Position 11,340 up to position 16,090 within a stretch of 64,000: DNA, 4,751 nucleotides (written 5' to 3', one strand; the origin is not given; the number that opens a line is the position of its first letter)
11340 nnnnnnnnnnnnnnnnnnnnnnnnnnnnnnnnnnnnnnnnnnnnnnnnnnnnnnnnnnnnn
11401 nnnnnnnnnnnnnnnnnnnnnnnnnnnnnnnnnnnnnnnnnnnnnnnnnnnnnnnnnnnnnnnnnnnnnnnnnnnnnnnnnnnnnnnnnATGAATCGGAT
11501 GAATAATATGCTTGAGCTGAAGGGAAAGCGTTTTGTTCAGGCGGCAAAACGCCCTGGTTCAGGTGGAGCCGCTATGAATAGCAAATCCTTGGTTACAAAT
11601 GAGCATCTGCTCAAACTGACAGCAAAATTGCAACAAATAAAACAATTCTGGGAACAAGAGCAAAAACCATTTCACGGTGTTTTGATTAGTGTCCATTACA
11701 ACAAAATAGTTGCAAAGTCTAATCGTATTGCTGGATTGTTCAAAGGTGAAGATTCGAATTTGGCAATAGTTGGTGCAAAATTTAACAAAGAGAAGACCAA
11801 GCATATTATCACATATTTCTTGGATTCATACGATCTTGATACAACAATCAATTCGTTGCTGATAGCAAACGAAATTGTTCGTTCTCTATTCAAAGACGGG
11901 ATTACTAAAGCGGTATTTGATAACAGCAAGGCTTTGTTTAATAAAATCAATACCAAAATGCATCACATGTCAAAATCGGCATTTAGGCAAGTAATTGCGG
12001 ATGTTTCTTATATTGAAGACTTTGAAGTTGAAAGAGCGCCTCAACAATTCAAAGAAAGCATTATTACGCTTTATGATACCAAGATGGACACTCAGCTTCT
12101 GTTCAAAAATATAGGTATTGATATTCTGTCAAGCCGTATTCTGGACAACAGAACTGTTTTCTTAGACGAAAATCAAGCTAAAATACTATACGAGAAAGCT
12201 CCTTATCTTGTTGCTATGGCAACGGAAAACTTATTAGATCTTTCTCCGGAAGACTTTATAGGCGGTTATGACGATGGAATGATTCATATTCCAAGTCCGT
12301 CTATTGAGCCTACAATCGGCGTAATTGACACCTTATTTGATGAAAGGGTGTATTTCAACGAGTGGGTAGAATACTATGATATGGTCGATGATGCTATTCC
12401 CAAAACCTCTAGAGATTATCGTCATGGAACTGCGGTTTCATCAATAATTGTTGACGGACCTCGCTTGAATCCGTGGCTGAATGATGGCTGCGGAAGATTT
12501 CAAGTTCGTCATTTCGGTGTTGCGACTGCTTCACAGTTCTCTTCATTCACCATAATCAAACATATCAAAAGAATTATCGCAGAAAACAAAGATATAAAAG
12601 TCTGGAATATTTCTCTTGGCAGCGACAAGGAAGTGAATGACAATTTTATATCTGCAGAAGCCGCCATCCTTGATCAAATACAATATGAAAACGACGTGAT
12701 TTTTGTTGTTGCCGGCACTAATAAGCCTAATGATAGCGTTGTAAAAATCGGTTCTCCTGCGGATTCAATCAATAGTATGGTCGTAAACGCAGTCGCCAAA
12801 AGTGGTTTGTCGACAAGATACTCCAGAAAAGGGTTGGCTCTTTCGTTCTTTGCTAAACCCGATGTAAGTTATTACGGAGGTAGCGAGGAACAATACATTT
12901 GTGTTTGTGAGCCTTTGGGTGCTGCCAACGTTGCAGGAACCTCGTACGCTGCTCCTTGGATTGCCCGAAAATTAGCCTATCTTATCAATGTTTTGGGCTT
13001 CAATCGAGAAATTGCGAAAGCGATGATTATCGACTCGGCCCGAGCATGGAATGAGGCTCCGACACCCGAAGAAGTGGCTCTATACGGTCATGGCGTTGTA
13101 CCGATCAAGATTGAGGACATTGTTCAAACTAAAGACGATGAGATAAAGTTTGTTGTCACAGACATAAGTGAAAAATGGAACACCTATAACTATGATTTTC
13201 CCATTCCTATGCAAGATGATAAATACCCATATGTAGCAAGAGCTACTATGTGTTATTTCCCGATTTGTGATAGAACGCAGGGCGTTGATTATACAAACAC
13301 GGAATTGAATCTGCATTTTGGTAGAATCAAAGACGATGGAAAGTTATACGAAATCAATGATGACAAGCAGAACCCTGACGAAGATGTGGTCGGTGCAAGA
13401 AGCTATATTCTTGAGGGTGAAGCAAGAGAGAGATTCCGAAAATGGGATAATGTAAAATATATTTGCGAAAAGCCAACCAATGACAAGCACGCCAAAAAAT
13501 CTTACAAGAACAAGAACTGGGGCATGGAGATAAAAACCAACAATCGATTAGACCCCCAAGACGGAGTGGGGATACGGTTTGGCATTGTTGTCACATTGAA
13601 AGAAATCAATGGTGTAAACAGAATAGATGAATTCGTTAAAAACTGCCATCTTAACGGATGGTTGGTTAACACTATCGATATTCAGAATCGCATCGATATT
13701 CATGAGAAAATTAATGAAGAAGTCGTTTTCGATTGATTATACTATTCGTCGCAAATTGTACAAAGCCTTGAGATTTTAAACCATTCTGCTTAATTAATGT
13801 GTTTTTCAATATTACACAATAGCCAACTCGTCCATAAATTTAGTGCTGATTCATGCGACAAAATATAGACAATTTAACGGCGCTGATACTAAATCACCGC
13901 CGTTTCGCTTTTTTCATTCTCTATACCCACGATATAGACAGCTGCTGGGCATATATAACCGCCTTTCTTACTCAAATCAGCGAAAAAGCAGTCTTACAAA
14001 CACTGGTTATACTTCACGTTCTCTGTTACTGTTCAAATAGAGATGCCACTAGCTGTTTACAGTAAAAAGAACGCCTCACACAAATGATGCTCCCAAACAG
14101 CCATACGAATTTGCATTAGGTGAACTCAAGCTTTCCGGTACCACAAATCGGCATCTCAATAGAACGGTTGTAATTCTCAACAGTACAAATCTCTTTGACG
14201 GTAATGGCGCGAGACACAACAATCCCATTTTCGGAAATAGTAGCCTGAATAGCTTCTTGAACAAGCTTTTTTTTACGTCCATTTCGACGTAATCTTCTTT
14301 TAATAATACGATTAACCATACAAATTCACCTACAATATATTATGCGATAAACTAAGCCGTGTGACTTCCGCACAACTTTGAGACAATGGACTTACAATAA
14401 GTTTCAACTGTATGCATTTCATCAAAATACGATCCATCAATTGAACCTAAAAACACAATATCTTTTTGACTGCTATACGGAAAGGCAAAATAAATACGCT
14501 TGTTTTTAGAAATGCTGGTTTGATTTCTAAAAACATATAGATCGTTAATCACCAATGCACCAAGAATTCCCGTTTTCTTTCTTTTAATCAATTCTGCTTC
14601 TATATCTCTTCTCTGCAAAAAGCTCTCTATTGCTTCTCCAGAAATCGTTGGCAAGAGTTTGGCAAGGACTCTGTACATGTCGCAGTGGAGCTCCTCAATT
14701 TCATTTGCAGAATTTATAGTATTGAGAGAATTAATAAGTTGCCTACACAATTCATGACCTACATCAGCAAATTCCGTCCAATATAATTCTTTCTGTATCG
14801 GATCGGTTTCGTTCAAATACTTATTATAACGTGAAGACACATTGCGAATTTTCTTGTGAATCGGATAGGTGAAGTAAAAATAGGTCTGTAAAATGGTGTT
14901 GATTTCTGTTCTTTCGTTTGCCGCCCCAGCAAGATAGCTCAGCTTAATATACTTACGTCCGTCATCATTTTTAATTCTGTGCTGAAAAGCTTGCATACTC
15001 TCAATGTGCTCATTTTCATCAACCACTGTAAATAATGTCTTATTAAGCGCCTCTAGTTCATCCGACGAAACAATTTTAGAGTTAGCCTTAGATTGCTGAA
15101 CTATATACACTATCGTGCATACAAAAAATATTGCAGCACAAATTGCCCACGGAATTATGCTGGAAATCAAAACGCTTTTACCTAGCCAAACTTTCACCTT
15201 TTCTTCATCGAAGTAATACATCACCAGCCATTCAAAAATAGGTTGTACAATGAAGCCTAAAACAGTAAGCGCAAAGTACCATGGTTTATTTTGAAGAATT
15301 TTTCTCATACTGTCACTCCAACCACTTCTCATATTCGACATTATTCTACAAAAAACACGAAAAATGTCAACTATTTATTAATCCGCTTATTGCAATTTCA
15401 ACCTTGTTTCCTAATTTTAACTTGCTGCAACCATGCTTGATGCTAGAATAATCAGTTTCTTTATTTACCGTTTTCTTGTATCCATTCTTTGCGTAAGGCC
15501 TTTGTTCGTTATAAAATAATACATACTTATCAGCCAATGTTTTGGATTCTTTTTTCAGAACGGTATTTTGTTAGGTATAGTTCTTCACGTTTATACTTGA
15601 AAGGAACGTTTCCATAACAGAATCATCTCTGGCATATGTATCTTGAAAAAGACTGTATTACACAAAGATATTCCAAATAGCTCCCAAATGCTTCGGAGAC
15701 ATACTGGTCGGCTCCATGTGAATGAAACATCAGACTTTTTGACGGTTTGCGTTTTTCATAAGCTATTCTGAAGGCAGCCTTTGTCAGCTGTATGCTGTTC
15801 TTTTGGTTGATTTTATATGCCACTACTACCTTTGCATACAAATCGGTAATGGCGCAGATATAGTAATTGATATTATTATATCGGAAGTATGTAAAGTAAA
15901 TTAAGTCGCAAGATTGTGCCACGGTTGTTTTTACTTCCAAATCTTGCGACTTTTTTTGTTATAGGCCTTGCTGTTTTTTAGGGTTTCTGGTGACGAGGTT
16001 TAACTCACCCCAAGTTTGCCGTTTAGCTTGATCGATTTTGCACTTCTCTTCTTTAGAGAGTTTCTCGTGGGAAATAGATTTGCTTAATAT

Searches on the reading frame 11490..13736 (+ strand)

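Call 9: search_protein_families(library=pfam, proteins=[window:11490-13736:+], max_evalue=0.001)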
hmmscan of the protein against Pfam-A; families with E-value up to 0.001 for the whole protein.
window:11490-13736:+ (748 aa): 1 family
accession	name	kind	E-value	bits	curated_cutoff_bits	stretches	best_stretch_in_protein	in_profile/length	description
PF00082.27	Peptidase_S8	-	3.1e-31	109.2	21.8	1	274-535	4-288/288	Subtilase family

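Call 27: search_protein_families(library=padloc, proteins=[window:11490-13736:+], max_evalue=0.001)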
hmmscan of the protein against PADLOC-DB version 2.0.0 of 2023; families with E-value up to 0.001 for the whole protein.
window:11490-13736:+ (748 aa): 7 families
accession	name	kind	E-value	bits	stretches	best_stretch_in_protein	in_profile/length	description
PDLC02197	IetS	-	3.1e-63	212.2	1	268-736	252-748/749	-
PDLC02201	IetS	-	1.7e-48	163.5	1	274-682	255-692/781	-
PDLC02199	IetS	-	1.4e-41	140.6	1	159-733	201-818/826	-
PDLC02202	IetS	-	2.2e-26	90.3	1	274-709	298-748/780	-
PDLC02200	IetS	-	1.6e-25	87.4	1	276-735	272-774/780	-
PDLC04233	IetS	-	2e-08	30.8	1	365-430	412-475/855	-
PDLC02198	IetS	-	3.5e-06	23.3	0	354-411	341-398/795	-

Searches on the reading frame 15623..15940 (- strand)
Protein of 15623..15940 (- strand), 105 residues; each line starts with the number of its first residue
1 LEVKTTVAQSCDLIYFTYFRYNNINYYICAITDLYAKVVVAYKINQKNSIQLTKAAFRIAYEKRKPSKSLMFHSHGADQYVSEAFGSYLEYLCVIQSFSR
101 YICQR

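Call 9: search_protein_families(library=pfam, proteins=[window:15623-15940:-], max_evalue=0.001)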
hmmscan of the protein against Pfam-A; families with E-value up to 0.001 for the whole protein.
window:15623-15940:- (105 aa): 1 family
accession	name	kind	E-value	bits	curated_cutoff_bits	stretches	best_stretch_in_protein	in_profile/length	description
PF00665.32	rve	-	1.3e-10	41.8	32.6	1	16-100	12-98/102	Integrase core domain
